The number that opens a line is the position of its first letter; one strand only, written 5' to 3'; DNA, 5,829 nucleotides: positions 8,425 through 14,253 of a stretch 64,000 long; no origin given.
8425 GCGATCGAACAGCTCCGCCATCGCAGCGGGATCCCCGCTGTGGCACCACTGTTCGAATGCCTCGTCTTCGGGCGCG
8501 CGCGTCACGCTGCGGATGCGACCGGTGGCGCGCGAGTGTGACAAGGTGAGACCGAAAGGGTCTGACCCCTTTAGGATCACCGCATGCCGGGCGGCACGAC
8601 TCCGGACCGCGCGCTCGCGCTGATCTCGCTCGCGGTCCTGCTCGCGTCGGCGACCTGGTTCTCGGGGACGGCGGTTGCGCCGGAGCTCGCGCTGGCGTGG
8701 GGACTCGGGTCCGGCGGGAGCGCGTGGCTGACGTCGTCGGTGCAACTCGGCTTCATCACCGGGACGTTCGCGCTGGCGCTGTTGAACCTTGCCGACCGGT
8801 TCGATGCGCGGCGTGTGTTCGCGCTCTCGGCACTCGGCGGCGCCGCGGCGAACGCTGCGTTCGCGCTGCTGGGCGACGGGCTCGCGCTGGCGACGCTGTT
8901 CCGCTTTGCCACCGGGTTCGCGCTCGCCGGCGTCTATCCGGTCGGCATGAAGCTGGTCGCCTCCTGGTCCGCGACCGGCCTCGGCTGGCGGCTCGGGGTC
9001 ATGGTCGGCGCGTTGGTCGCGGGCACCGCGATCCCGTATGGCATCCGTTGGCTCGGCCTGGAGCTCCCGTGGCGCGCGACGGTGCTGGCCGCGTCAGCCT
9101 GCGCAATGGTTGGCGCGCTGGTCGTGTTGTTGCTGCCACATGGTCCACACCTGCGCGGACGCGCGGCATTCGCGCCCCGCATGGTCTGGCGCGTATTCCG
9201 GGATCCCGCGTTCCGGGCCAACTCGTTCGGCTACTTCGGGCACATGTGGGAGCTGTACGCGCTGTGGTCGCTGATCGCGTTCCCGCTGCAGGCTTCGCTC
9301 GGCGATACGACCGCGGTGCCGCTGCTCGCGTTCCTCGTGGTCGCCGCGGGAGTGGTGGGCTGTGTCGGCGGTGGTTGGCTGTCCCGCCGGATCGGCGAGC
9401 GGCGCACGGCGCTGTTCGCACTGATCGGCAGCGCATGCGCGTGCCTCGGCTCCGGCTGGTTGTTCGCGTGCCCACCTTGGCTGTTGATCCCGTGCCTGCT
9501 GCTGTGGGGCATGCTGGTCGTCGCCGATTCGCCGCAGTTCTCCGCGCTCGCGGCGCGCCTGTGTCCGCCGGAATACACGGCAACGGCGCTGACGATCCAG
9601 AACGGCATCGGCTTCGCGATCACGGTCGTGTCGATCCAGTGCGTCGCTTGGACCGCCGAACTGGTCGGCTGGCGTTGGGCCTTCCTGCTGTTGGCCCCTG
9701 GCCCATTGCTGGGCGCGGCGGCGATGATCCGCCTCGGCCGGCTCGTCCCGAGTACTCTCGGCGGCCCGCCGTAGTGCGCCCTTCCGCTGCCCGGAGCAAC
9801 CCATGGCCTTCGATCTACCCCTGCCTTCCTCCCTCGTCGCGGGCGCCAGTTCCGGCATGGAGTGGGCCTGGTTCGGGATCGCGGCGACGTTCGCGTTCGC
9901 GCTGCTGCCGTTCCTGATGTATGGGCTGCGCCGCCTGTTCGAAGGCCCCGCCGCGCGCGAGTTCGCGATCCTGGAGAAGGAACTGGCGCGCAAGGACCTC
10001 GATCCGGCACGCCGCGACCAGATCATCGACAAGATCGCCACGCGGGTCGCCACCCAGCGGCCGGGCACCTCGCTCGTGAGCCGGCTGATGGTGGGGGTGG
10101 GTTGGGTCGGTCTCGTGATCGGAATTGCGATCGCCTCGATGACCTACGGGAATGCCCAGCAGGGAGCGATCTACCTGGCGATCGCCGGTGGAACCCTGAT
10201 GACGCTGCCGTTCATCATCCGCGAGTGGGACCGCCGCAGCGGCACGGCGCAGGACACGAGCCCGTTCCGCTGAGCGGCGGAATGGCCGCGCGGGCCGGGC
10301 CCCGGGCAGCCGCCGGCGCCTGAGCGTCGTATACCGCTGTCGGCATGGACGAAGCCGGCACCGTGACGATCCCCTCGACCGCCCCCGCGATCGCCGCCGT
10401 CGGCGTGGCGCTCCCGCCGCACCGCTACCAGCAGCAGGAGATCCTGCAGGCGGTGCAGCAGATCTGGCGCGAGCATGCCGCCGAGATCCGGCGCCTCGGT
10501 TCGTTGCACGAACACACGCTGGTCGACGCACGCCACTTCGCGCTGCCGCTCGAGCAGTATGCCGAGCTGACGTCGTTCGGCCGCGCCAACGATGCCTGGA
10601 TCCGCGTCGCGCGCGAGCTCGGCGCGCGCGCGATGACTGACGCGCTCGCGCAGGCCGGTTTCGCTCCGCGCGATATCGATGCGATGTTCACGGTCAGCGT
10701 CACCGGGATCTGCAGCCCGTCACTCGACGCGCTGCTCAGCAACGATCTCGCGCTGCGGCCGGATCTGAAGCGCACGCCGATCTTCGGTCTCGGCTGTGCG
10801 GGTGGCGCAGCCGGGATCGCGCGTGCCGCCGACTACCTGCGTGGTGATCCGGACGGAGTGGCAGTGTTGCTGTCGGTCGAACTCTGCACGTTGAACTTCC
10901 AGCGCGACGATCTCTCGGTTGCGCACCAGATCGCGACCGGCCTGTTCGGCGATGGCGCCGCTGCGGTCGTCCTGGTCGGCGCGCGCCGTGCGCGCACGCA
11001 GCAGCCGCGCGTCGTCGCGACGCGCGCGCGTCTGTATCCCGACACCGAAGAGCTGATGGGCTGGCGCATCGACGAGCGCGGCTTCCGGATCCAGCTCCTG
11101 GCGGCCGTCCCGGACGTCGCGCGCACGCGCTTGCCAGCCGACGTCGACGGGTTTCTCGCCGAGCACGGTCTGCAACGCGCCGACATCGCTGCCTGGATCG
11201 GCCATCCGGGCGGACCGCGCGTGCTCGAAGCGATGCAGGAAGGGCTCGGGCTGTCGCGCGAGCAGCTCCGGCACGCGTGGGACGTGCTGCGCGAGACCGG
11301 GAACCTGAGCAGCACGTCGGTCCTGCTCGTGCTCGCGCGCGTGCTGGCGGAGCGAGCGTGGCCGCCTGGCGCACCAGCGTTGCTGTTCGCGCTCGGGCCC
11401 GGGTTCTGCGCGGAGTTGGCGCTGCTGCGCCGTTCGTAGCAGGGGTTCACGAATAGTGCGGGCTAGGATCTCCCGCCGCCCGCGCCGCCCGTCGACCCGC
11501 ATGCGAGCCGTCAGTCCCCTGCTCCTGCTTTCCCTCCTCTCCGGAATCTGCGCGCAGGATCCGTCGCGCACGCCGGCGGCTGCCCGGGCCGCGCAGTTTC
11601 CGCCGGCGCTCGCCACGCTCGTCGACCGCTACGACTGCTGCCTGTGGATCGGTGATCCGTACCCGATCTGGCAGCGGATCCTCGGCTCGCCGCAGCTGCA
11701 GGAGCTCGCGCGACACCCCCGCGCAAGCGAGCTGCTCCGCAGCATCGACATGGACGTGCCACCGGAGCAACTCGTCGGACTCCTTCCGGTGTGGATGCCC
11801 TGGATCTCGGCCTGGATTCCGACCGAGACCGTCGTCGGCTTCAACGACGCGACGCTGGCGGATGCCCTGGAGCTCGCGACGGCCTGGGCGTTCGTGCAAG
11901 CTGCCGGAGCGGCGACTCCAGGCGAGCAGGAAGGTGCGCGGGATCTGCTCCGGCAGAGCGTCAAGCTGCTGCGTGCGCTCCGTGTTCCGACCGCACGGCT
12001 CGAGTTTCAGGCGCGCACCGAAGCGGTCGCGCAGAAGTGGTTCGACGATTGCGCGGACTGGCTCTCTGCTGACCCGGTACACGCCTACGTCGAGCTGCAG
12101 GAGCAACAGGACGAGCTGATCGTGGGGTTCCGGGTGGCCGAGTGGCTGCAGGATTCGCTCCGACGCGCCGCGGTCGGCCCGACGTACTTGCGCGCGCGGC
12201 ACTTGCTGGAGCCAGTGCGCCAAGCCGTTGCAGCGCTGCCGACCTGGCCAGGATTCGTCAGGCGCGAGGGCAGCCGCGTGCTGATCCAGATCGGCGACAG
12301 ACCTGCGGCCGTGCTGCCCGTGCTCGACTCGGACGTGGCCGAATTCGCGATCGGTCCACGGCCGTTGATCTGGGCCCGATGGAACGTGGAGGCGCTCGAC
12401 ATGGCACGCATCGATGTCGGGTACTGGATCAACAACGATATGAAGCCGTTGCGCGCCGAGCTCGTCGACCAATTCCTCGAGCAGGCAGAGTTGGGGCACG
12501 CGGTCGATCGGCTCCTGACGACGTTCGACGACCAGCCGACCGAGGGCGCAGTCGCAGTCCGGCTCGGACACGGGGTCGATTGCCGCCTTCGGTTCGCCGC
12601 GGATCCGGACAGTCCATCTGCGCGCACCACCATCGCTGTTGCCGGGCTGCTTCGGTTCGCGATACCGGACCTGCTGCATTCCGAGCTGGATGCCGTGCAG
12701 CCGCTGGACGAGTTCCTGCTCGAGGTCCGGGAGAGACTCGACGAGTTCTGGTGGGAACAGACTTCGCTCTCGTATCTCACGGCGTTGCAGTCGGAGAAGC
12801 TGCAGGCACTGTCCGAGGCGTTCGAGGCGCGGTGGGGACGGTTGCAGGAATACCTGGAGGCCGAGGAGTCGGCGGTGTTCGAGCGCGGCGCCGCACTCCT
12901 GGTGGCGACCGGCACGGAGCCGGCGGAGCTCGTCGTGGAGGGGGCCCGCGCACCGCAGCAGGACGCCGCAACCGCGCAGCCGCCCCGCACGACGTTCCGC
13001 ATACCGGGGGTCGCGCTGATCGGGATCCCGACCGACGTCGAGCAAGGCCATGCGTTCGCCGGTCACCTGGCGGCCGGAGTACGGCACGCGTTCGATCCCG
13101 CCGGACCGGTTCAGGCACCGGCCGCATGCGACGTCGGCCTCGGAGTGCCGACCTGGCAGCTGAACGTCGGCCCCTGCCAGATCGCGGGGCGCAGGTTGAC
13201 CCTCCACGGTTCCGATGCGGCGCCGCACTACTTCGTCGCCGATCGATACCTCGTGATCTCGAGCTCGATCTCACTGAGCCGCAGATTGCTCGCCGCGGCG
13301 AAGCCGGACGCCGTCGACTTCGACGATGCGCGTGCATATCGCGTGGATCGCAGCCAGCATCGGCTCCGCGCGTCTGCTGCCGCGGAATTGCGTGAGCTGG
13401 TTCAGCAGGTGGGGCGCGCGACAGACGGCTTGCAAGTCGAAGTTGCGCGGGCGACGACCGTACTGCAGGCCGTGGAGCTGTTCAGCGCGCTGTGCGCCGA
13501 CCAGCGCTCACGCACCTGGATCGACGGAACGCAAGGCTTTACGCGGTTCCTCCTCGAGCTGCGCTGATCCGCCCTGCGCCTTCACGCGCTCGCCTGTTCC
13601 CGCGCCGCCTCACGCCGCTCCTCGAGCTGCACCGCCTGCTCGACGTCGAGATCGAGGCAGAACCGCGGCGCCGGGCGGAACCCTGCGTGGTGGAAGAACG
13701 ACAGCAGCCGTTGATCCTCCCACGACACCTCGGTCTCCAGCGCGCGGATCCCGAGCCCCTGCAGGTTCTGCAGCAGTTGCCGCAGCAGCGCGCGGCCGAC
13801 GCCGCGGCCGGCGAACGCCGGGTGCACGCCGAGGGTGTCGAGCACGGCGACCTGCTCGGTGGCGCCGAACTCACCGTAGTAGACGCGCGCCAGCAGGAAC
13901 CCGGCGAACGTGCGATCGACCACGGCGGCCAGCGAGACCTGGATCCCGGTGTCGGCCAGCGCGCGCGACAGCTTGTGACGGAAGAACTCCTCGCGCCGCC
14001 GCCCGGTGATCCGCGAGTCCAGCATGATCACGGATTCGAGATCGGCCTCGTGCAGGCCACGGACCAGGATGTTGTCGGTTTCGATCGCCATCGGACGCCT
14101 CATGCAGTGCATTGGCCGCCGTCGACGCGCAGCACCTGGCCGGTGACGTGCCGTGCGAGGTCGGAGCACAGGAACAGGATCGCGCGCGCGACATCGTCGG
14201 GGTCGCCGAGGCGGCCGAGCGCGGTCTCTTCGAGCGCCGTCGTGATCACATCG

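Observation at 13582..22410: Complete, translationally coupled class I benzoyl-CoA reductase pathway operon (had-oah-dch-bcrC-bcrB-bcrA-bcrD) plus SDR and GNAT genes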

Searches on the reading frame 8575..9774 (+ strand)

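Call 8: search_protein_families(library=ncbifam, proteins=[window:8575-9774:+], max_evalue=0.00001)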
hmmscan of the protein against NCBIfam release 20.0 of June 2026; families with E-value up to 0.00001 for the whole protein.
window:8575-9774:+ (399 aa): 1 family
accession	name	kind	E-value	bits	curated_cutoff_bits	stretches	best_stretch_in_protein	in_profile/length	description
TIGR00895.1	2A0115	subfamily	9.5e-10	37.9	418.55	1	242-356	281-393/398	aromatic acid/H+ symport family MFS transporter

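Call 19: search_protein_families(library=pfam, proteins=[window:8575-9774:+], max_evalue=0.001)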
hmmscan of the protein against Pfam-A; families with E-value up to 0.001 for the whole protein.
window:8575-9774:+ (399 aa): 1 family
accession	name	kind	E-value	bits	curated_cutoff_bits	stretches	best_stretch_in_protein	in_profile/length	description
PF07690.21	MFS_1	-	3.1e-23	82.7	33.4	1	18-348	2-341/347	Major Facilitator Superfamily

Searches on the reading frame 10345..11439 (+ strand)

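Call 8: search_protein_families(library=ncbifam, proteins=[window:10345-11439:+], max_evalue=0.00001)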
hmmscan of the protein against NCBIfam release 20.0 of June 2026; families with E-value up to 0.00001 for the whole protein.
window:10345-11439:+ (364 aa): 8 families
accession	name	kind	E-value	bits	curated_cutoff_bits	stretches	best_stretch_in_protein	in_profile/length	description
NF042429.2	DHPHCoAsyn_DpgA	equivalog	7.5e-59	199.4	425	1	16-362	1-349/350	3,5-dihydroxyphenylacetyl-CoA synthase DpgA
NF006829.0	PRK09352.1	subfamily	5.2e-18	65.1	249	1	89-356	53-314/322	beta-ketoacyl-ACP synthase 3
TIGR00747.1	fabH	subfamily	4e-15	55.7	292.1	1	89-360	51-319/322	beta-ketoacyl-ACP synthase III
NF006720.0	PRK09258.1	equivalog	4.6e-07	29.5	285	1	93-355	65-330/338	3-oxoacyl-ACP synthase III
NF005703.0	PRK07515.1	equivalog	6.3e-07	28.6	304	0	80-227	88-228/373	beta-ketoacyl-ACP synthase III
NF005704.0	PRK07516.1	subfamily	4e-06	26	412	0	76-181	12-115/389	thiolase domain-containing protein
NF005541.0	PRK07204.1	equivalog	7.2e-06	25.6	402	0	91-229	54-184/329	beta-ketoacyl-ACP synthase III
NF004623.0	PRK05963.1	equivalog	8.7e-06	25.2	437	0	270-360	238-325/328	beta-ketoacyl-ACP synthase III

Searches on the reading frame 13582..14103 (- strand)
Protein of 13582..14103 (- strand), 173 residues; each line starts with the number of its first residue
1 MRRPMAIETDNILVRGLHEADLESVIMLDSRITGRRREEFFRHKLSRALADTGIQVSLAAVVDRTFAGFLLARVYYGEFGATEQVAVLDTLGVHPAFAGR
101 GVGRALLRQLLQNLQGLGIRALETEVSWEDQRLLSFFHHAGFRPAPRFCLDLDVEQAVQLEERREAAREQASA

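Call 5: search_protein_families(library=ncbifam, proteins=[window:13582-14103:-], max_evalue=0.00001)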
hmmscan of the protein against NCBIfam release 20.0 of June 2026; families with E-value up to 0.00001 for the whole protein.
window:13582-14103:- (173 aa): 4 families
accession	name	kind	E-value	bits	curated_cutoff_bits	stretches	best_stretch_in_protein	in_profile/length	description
NF002959.0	PRK03624.1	equivalog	2.9e-09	36.8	124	1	9-151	4-138/147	GNAT family acetyltransferase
TIGR01575.1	rimI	equivalog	8.9e-07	29.1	86.4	1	63-143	40-113/132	ribosomal protein S18-alanine N-acetyltransferase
NF000138.1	AAC_6p_Iz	exception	4e-06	27.1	320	1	44-144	36-138/153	aminoglycoside N-acetyltransferase AAC(6')-Iz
NF033075.0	AAC_6p_Steno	equivalog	6.5e-06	26.3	290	1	44-144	32-134/148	aminoglycoside 6'-N-acetyltransferase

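Call 6: search_protein_families(library=pfam, proteins=[window:13582-14103:-], max_evalue=0.00001)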
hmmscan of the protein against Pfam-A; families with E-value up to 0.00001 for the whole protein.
window:13582-14103:- (173 aa): 2 families
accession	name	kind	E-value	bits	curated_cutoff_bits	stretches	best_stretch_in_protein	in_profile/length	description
PF00583.31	Acetyltransf_1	-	7.5e-12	46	20.7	1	49-142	29-116/116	Acetyltransferase (GNAT) family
PF13508.13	Acetyltransf_7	-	1.4e-07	32.2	27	1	65-143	13-83/84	Acetyltransferase (GNAT) domain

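Call 57: search_solved_structures(query=window:13582-14103:-, max_evalue=0.01, show_alignments=1)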
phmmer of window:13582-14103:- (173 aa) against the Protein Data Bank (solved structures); distinct sequences matched with E-value up to 0.01: 9.
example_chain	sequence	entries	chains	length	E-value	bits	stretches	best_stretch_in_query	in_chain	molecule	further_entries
2pdo_A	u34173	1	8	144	9e-05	26.3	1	90-147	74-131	Acetyltransferase ypeA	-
4qus_A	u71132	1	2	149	0.0001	26.1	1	90-148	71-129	Acetyltransferase YpeA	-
4qvt_A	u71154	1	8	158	0.00011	25.9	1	90-149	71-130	Acetyltransferase YpeA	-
3fyn_A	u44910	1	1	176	0.00022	25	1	75-150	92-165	Integron gene cassette protein HFX_CASS3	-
5dwm_A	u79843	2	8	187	0.0013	22.5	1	44-128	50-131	Phosphinothricin N-acetyltransferase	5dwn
2cnm_A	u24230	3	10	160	0.0024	21.6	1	85-145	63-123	MODIFICATION OF 30S RIBOSOMAL SUBUNIT PROTEIN S18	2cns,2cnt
2ae6_A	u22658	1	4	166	0.0026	21.5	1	12-148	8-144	acetyltransferase, GNAT family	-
5isv_A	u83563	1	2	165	0.003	21.3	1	85-145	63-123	Ribosomal-protein-alanine acetyltransferase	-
3zj0_A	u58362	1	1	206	0.0049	20.6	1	94-146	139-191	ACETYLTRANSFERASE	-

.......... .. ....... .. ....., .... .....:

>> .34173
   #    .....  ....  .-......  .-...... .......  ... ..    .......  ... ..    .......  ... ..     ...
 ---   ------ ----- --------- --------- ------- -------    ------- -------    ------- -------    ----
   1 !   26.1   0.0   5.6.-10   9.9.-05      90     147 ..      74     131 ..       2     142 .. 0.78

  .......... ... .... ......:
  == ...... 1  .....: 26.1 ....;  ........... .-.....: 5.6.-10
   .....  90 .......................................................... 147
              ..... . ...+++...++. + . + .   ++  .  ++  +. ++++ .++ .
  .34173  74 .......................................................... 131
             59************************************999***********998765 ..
